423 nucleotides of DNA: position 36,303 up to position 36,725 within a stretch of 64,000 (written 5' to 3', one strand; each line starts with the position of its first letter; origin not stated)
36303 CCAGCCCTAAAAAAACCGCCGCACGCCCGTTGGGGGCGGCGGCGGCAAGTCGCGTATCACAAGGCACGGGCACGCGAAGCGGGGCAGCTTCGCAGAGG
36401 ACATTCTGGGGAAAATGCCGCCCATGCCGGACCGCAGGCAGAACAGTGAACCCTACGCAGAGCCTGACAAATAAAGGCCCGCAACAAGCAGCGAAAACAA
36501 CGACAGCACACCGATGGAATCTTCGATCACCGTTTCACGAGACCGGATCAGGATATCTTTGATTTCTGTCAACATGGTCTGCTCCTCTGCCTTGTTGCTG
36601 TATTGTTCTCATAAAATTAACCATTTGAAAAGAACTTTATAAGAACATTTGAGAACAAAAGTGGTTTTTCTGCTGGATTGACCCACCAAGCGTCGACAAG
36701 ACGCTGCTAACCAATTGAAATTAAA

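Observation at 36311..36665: SOS box in an AT-rich tract driving an unannotated 40-aa hydrophobic peptide gene (possible LexA-controlled small membrane peptide or toxin)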

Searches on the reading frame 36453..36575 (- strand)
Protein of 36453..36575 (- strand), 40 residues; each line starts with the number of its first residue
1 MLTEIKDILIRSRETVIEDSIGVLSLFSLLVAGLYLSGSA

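Call 6: search_protein_families(library=pfam, proteins=[window:36456-36575:-], max_evalue=10)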
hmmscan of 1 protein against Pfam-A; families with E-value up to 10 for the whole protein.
seq(40 aa): 0 families

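Call 7: find_homologous_proteins(query=window:36456-36575:-, max_evalue=10)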
Query seq(40 aa) (40 aa): 18 proteins with E <= 10 among 18 candidates.
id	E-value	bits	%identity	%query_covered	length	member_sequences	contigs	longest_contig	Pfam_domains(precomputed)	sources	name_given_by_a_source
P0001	2.5e-13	65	93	100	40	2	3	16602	-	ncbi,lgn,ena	-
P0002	2.6e-13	65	90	100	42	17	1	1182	-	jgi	jgi:hypothetical protein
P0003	4.7e-13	64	90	100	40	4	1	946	-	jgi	jgi:hypothetical protein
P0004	6.0e-13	64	88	100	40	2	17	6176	-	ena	-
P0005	2.6e-12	62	90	100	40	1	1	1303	-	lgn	-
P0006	3.1e-12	62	88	100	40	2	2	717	-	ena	-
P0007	3.6e-12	61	88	100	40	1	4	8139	-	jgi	jgi:hypothetical protein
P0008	4.9e-12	61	88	100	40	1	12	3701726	-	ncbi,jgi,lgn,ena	jgi:hypothetical protein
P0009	5.1e-12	61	85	100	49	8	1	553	-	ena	-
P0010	6.2e-12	61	85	100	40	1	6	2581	-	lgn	-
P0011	1.3e-11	60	83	100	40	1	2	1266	-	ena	-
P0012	1.4e-11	60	85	100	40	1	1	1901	-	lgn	-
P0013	1.5e-11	60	83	100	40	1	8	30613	-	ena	-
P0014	1.9e-11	59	85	100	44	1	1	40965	-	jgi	jgi:hypothetical protein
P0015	2.2e-11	59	85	100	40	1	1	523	-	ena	-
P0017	1.0e-10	57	83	100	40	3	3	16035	-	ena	-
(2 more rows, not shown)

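Call 8: search_protein_families(library=ncbifam, proteins=[window:36456-36575:-], max_evalue=10)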
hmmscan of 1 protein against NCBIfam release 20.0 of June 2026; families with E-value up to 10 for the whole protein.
seq(40 aa): 0 families

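Call 11: find_encoding_contigs(protein=P0008, flank=5000, max_places=4)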
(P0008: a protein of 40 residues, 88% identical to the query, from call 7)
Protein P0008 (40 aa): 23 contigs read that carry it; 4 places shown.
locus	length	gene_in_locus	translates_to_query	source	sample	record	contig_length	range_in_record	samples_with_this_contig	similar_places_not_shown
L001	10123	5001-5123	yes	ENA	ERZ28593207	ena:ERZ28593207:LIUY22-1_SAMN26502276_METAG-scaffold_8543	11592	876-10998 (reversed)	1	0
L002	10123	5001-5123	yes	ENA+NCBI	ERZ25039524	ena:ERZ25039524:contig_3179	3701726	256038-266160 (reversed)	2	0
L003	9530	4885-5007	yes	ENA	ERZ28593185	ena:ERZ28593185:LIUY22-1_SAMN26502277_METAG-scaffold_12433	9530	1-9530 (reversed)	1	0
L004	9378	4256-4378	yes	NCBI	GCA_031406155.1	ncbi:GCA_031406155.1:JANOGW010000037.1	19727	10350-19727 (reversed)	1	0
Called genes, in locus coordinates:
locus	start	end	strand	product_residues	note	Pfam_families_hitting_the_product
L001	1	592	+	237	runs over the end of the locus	PF00072:Response_reg, PF00486:Trans_reg_C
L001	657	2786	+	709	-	PF22745:Nlig-Ia, PF01653:DNA_ligase_aden, PF03120:OB_DNA_ligase, PF03119:DNA_ligase_ZBD, PF12826:HHH_2, PF00533:BRCT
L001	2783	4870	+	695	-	PF17191:RecG_wedge (weak), PF00270:DEAD, PF04851:ResIII, PF00271:Helicase_C, PF19833:RecG_dom3_C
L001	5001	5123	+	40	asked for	-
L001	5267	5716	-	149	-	PF01592:NifU_N (weak)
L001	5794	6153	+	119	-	PF01502:PRA-CH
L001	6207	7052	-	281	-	PF00749:tRNA-synt_1c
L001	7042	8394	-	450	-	PF01134:GIDA, PF13450:NAD_binding_8 (faint)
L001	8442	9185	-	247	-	-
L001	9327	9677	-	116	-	-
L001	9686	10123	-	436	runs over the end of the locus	?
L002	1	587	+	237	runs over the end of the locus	PF00072:Response_reg, PF00486:Trans_reg_C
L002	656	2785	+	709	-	PF22745:Nlig-Ia, PF01653:DNA_ligase_aden, PF03120:OB_DNA_ligase, PF03119:DNA_ligase_ZBD, PF12826:HHH_2, PF00533:BRCT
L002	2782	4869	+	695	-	PF17191:RecG_wedge, PF00270:DEAD, PF04851:ResIII, PF00271:Helicase_C, PF19833:RecG_dom3_C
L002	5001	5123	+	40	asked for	-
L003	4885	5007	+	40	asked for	-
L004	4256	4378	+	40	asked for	-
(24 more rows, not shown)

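Call 12: find_encoding_contigs(protein=window:36453-36575:-, flank=5000, max_places=4)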
Protein window:36453-36575:- (40 aa): 4 contigs read that carry it; 4 places shown.
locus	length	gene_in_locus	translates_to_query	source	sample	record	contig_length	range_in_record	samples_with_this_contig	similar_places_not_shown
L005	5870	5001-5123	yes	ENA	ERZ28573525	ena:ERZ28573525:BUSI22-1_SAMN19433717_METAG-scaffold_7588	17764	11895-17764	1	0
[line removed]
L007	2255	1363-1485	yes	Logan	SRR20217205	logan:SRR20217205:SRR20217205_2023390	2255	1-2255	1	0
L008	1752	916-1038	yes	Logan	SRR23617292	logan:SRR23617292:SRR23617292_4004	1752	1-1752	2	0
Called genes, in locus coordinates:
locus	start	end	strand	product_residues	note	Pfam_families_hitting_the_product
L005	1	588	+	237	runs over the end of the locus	PF00072:Response_reg, PF00486:Trans_reg_C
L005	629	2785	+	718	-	PF22745:Nlig-Ia, PF01653:DNA_ligase_aden, PF03120:OB_DNA_ligase, PF03119:DNA_ligase_ZBD, PF12826:HHH_2, PF00533:BRCT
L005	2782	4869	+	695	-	PF17191:RecG_wedge (weak), PF00270:DEAD, PF04851:ResIII, PF00271:Helicase_C, PF19833:RecG_dom3_C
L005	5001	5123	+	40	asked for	-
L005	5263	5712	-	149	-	-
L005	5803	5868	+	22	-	?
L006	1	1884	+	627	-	?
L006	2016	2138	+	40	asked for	-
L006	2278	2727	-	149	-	-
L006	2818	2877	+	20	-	?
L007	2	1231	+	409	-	?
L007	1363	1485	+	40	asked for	-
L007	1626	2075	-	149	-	-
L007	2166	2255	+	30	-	?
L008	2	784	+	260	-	?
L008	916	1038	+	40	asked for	-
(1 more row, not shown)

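Call 13: find_encoding_contigs(protein=P0017, flank=5000, max_places=2)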
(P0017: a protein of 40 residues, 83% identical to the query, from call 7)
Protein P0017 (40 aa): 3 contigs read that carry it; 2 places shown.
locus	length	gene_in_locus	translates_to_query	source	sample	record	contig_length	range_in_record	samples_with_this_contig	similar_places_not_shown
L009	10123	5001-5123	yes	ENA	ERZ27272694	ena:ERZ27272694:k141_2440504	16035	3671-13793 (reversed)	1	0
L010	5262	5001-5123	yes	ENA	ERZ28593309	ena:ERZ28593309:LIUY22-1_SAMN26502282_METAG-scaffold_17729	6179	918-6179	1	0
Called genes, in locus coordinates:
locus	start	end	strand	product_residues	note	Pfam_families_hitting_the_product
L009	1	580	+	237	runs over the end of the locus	PF00072:Response_reg, PF00486:Trans_reg_C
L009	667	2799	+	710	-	PF22745:Nlig-Ia, PF01653:DNA_ligase_aden, PF03120:OB_DNA_ligase, PF03119:DNA_ligase_ZBD, PF12826:HHH_2, PF00533:BRCT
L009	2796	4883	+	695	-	PF17191:RecG_wedge, PF00270:DEAD, PF04851:ResIII, PF00271:Helicase_C, PF19833:RecG_dom3_C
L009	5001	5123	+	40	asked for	-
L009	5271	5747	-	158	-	-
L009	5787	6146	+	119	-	PF01502:PRA-CH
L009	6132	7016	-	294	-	PF00749:tRNA-synt_1c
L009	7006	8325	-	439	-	PF01134:GIDA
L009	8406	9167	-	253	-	-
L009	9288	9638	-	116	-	-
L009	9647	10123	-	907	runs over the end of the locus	PF00521:DNA_topoisoIV, PF03989:DNA_gyraseA_C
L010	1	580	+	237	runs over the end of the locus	PF00072:Response_reg, PF00486:Trans_reg_C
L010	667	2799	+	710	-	PF22745:Nlig-Ia, PF01653:DNA_ligase_aden, PF03120:OB_DNA_ligase, PF03119:DNA_ligase_ZBD, PF12826:HHH_2, PF00533:BRCT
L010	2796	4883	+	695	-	PF17191:RecG_wedge, PF00270:DEAD, PF04851:ResIII, PF00271:Helicase_C, PF19833:RecG_dom3_C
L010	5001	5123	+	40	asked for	-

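Call 14: find_encoding_contigs(protein=P0013, flank=5000, max_places=2)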
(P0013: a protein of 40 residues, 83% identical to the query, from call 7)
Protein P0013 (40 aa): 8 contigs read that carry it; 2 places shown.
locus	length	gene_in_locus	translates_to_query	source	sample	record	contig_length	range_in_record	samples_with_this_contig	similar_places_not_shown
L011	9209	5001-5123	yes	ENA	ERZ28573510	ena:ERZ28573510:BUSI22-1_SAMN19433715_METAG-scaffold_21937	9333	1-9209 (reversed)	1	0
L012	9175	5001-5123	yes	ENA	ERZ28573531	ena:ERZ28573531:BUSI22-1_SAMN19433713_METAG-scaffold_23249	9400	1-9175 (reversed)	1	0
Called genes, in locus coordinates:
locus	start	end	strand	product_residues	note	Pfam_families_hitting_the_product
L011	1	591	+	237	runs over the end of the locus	PF00072:Response_reg, PF00486:Trans_reg_C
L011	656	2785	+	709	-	PF22745:Nlig-Ia, PF01653:DNA_ligase_aden, PF03120:OB_DNA_ligase, PF03119:DNA_ligase_ZBD, PF12826:HHH_2, PF00533:BRCT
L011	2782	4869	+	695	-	PF17191:RecG_wedge (weak), PF00270:DEAD, PF04851:ResIII, PF00271:Helicase_C, PF19833:RecG_dom3_C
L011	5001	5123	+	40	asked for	-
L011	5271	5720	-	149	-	-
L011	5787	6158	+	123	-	-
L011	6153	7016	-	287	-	PF00749:tRNA-synt_1c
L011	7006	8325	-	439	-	PF01134:GIDA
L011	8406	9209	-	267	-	?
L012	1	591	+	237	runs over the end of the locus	PF00072:Response_reg, PF00486:Trans_reg_C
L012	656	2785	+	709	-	PF22745:Nlig-Ia, PF01653:DNA_ligase_aden, PF03120:OB_DNA_ligase, PF03119:DNA_ligase_ZBD, PF12826:HHH_2, PF00533:BRCT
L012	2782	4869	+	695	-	PF17191:RecG_wedge (weak), PF00270:DEAD, PF04851:ResIII, PF00271:Helicase_C, PF19833:RecG_dom3_C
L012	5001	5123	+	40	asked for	-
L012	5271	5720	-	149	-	-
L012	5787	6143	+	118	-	PF01502:PRA-CH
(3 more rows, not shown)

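Call 15: find_encoding_contigs(protein=P0014, flank=5000, max_places=2)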
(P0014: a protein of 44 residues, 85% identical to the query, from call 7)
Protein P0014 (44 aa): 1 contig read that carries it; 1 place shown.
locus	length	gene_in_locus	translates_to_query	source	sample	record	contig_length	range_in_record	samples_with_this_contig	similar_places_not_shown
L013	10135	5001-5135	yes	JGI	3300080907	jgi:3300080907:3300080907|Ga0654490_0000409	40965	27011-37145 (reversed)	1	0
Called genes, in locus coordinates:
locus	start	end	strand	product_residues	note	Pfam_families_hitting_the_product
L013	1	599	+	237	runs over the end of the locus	PF00072:Response_reg, PF00486:Trans_reg_C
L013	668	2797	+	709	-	PF22745:Nlig-Ia, PF01653:DNA_ligase_aden, PF03120:OB_DNA_ligase, PF03119:DNA_ligase_ZBD, PF12826:HHH_2, PF00533:BRCT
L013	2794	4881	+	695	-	PF17191:RecG_wedge, PF00270:DEAD, PF04851:ResIII, PF00271:Helicase_C, PF19833:RecG_dom3_C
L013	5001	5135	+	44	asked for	-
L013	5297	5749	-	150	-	PF01592:NifU_N (weak)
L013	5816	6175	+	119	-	PF01502:PRA-CH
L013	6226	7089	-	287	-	PF00749:tRNA-synt_1c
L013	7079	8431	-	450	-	PF01134:GIDA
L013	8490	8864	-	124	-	PF07291:MauE (weak), PF07681:DoxX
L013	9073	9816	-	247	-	-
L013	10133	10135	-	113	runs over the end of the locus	-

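Call 16: find_encoding_contigs(protein=P0001, flank=5000, max_places=2)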
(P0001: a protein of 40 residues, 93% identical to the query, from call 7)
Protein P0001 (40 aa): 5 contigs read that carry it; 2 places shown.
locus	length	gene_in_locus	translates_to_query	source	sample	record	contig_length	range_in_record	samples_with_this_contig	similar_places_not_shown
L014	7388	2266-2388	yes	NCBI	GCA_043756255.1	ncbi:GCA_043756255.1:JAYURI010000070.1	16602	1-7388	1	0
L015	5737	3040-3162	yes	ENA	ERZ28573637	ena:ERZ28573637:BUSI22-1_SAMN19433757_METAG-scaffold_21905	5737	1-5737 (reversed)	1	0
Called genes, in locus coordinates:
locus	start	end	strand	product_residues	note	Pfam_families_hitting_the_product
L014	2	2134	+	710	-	?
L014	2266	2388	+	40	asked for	-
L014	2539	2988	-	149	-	-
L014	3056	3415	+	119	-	PF01502:PRA-CH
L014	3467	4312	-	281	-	PF00749:tRNA-synt_1c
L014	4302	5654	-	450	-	PF01134:GIDA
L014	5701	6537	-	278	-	-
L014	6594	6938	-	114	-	-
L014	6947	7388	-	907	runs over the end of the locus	PF00521:DNA_topoisoIV, PF03989:DNA_gyraseA_C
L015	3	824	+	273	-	?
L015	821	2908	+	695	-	PF17191:RecG_wedge (weak), PF00270:DEAD, PF04851:ResIII, PF00271:Helicase_C, PF19833:RecG_dom3_C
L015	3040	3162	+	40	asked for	-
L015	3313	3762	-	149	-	PF01592:NifU_N (weak)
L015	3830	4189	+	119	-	PF01502:PRA-CH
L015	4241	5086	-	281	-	PF00749:tRNA-synt_1c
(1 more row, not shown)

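Call 19: find_related_loci(query=A1, collection=genome_contigs, flank=4000)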
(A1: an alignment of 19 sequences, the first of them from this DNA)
Query A1 (40 aa) in genome_contigs; peptide patterns used: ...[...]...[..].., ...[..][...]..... (x = any residue, [..] = any of these).
39 stretches matched a pattern; 8 encode a relative of the query (tblastn E <= 1e-3); 8 distinct loci.
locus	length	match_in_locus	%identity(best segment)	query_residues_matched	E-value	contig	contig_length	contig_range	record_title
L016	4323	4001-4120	85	1-40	3e-18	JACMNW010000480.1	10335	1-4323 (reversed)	MAG: Pseudorhodobacter sp. isolate LF-bin-196 FL-bin-196-contig-k141_2871838, whole genome shotgun sequence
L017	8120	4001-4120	85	1-40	2e-18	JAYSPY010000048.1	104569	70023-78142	MAG: Pseudorhodobacter sp. isolate GFS_11612 GFS_11612_47, whole genome shotgun sequence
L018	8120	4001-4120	88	1-40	3e-18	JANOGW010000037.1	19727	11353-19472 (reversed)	MAG: Pseudorhodobacter sp. isolate SOY_64_metabat_107 SOY_64_k141_3948047, whole genome shotgun sequence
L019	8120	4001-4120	88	1-40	3e-18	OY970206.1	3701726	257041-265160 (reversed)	MAG: uncultured Alphaproteobacteria bacterium isolate MFD04651.bin.1.17 genome assembly, chromosome: 1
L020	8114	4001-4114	87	1-38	8e-18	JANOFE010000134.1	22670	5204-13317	MAG: Pseudorhodobacter sp. isolate SOY_65_concoct_198 SOY_65_k141_3141404, whole genome shotgun sequence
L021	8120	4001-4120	70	1-40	3e-15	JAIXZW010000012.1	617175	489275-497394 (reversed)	MAG: Rhodobacteraceae bacterium isolate D8_MAG_00063 pond_D8_MAG_00063_000000000011, whole genome shotgun sequence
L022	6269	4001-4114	53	1-38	3e-10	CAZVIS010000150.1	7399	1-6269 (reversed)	MAG TPA_asm: uncultured Rhodobacterales bacterium isolate SRP287051_co1_92 genome assembly, contig: NODE_12379_length_73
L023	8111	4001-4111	57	1-37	3e-9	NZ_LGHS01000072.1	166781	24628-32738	Pseudorhodobacter aquimaris strain KCTC 23043 ctg7180000021126, whole genome shotgun sequence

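Call 27: search_protein_representatives(alignment_id=A1)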
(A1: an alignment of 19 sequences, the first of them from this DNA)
Query: 19 sequences, 40 profile positions. Proteins with E-value up to 0.001 (for the whole library): 105; up to 1e-10: 7; up to 1e-30: 0. The best 105 are listed.
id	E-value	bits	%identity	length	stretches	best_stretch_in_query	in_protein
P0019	4.3e-13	64.8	-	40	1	1-40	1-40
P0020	1.3e-12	63.2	-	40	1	1-39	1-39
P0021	1.9e-12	62.7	-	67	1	1-40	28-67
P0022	3.2e-12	62.0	-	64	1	1-40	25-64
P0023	4.2e-12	61.6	-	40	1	1-40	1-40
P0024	5.2e-12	61.3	-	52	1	1-40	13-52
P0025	4.6e-11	58.3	-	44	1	1-40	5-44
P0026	1.5e-10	56.6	-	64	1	1-36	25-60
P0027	7.2e-10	54.4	-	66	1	1-36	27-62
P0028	7.4e-10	54.4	-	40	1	1-36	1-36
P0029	8.5e-10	54.2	-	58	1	1-35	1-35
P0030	1.6e-09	53.4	-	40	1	1-36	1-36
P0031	1.6e-09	53.4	-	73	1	1-40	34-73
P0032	2.0e-09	53.0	-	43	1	3-36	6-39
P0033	6.3e-09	51.4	-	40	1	1-38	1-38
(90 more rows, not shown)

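Call 40: find_homologous_proteins(query=A2, max_evalue=0.001)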
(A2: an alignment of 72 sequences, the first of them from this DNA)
Query A2 (72 sequences) (40 aa, profile of the alignment): 309 proteins with E <= 0.001 among 977 candidates; the best 120 are listed.
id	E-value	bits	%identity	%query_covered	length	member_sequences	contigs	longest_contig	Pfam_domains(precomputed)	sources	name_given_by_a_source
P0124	1.5e-16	77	58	95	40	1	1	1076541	-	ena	-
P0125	2.9e-16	76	50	95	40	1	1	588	-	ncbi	-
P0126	3.4e-16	76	53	95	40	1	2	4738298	-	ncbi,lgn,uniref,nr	ncbi:hypothetical protein [Frigidibacter mobilis]|uniref:Uncharacterized protein n=1 Tax=Frigidibact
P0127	5.5e-16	76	69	98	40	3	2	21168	-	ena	-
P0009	6.2e-16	75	85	100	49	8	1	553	-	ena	-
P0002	8.1e-16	75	90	100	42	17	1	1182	-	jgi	jgi:hypothetical protein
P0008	8.5e-16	75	88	100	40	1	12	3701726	-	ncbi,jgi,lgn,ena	jgi:hypothetical protein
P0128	9.8e-16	75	45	95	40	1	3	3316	-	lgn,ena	-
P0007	1.0e-15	75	88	100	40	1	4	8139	-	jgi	jgi:hypothetical protein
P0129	1.2e-15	75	50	95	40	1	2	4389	-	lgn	-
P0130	1.2e-15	74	83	100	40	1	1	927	-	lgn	-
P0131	1.4e-15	74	50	95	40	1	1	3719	-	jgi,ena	-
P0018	1.6e-15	74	83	100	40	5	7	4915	-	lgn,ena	-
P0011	1.8e-15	74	83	100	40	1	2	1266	-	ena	-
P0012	2.2e-15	74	85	100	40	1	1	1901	-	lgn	-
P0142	5.8e-15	72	45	95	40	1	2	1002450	-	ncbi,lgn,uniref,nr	ncbi:hypothetical protein Ga0609869_002265 [Rhodovulum iodosum]|uniref:Uncharacterized protein n=1 T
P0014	6.3e-15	72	85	100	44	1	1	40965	-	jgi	jgi:hypothetical protein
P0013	1.3e-14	71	83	100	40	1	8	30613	-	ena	-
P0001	2.4e-14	70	93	100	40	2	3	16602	-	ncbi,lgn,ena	-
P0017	2.6e-14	70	83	100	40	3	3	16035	-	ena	-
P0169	7.5e-14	69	-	-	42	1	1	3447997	-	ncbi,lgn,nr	ncbi:hypothetical protein FIU94_14580 [Sulfitobacter sp. THAF37]|nr:hypothetical protein [Sulfitobac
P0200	2.9e-13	67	41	93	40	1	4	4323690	-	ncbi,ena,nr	ncbi:hypothetical protein SuNHUV7_33990 (plasmid) [Pseudoseohaeicola sp. NH-UV-7]|nr:hypothetical pr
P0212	7.1e-13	66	47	95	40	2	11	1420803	-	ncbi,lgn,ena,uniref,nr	ncbi:hypothetical protein BXY70_0206 [Roseovarius halotolerans]|uniref:Uncharacterized protein n=1 T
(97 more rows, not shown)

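Call 41: search_protein_families(library=pfam, alignment_id=A2, max_evalue=1)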
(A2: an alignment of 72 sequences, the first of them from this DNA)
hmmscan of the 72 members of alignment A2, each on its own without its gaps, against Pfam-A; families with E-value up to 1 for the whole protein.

A. member 1, seq(40 aa): 0 families

B. families by the number of members that match (of 72 scanned): 6 families
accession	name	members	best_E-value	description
PF18599.6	LCIB_C_CA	1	0.008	Limiting CO2-inducible proteins B/C beta carbonyic anhydrases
PF03911.21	Sec61_beta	1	0.069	Sec61beta family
PF08279.18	HTH_11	1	0.096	HTH domain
PF13124.11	DUF3963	1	0.19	Protein of unknown function (DUF3963)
PF09632.15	Rac1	1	0.35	Rac1-binding domain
PF24284.1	DUF7472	1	0.54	Family of unknown function (DUF7472)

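Call 48: find_encoding_contigs(protein=P0169, flank=4000, max_places=1)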
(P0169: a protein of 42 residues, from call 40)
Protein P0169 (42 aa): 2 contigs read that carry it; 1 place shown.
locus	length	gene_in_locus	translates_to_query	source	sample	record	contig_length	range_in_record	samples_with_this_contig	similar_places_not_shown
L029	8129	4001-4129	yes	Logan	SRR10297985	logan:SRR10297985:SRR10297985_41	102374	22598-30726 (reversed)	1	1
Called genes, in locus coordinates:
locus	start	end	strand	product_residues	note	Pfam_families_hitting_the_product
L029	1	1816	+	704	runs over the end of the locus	PF22745:Nlig-Ia, PF01653:DNA_ligase_aden, PF03120:OB_DNA_ligase, PF03119:DNA_ligase_ZBD, PF12826:HHH_2, PF00533:BRCT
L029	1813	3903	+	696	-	PF17191:RecG_wedge (weak), PF01336:tRNA_anti-codon, PF00270:DEAD, PF04851:ResIII (weak), PF00271:Helicase_C, PF22590:Cas3-like_C_2 (faint), PF19833:RecG_dom3_C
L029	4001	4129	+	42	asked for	-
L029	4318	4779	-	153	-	-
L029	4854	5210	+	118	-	PF01502:PRA-CH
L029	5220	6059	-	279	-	PF00749:tRNA-synt_1c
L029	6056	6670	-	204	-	PF13489:Methyltransf_23, PF08241:Methyltransf_11 (weak), PF08242:Methyltransf_12 (weak), PF13649:Methyltransf_25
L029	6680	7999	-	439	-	PF01134:GIDA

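Call 49: find_encoding_contigs(protein=P0126, flank=4000, max_places=1)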
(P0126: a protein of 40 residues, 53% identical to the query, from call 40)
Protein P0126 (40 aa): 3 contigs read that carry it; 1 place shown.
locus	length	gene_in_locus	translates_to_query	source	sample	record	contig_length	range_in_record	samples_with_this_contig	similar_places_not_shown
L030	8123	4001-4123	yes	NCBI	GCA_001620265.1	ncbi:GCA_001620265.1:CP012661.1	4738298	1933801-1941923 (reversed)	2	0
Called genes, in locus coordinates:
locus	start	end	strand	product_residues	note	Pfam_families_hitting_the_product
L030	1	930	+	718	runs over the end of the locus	PF22745:Nlig-Ia, PF01653:DNA_ligase_aden, PF03120:OB_DNA_ligase, PF03119:DNA_ligase_ZBD, PF12826:HHH_2 (weak), PF00533:BRCT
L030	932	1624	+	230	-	PF17191:RecG_wedge (weak)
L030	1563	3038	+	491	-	PF04851:ResIII (weak), PF00270:DEAD, PF00271:Helicase_C, PF19833:RecG_dom3_C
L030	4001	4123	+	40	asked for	-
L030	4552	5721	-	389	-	PF00015:MCPsignal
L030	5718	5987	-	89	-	-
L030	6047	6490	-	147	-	-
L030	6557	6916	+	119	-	PF01502:PRA-CH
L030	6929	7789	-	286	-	PF00749:tRNA-synt_1c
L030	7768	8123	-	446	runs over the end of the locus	PF01134:GIDA, PF01266:DAO (weak), PF13450:NAD_binding_8 (weak)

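Call 50: find_encoding_contigs(protein=P0212, flank=4000, max_places=2)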
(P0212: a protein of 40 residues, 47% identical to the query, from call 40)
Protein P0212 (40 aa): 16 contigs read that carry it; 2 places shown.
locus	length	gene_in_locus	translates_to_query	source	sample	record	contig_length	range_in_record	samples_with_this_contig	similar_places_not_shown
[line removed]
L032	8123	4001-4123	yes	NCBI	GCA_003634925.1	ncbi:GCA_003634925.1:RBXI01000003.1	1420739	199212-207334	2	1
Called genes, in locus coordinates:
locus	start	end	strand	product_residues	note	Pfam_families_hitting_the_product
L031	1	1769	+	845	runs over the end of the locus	PF22745:Nlig-Ia, PF01653:DNA_ligase_aden, PF03120:OB_DNA_ligase, PF03119:DNA_ligase_ZBD, PF12826:HHH_2, PF00533:BRCT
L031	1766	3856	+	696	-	PF17191:RecG_wedge, PF01336:tRNA_anti-codon (weak), PF00270:DEAD, PF04851:ResIII, PF00271:Helicase_C, PF19833:RecG_dom3_C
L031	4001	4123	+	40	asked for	-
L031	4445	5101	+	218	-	-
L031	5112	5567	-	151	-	PF01592:NifU_N (weak)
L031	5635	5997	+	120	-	PF01502:PRA-CH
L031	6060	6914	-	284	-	PF00749:tRNA-synt_1c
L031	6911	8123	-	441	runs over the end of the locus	PF01134:GIDA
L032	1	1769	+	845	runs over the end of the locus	PF22745:Nlig-Ia, PF01653:DNA_ligase_aden, PF03120:OB_DNA_ligase, PF03119:DNA_ligase_ZBD, PF12826:HHH_2, PF00533:BRCT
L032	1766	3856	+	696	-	PF17191:RecG_wedge, PF01336:tRNA_anti-codon (weak), PF00270:DEAD, PF04851:ResIII, PF00271:Helicase_C, PF19833:RecG_dom3_C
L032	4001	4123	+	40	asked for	-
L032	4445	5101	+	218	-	-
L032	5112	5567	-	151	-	PF01592:NifU_N (weak)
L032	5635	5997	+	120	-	PF01502:PRA-CH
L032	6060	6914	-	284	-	PF00749:tRNA-synt_1c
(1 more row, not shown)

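Call 68: search_protein_families(library=padloc, proteins=[window:36456-36575:-, P0126, P0169, P0212, P0142], max_evalue=1)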
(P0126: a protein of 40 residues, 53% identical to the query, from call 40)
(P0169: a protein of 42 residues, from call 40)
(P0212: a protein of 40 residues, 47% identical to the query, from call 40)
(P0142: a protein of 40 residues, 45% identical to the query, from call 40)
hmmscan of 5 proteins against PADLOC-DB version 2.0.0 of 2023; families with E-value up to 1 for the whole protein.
seq(40 aa): 0 families

P0126 (40 aa): 0 families

P0169 (42 aa): 0 families

P0212 (40 aa): 0 families

P0142 (40 aa): 0 families

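Call 69: search_solved_structures(query=A2, max_evalue=10)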
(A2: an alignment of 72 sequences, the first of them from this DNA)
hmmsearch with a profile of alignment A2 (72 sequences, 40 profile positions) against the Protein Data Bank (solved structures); distinct sequences matched with E-value up to 10: 1.
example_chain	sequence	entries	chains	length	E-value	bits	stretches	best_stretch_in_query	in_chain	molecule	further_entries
9ee5_A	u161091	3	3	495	1.1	12.1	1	5-38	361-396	Prostaglandin D2 receptor,Soluble cytochrome b562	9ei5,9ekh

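Call 75: search_dna_similar(query=P0200, collection=plasmids, mode=protein, max_evalue=0.01, max_rows=20)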
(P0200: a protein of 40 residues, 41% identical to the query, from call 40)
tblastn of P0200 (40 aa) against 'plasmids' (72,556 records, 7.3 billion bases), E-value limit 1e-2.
No match.
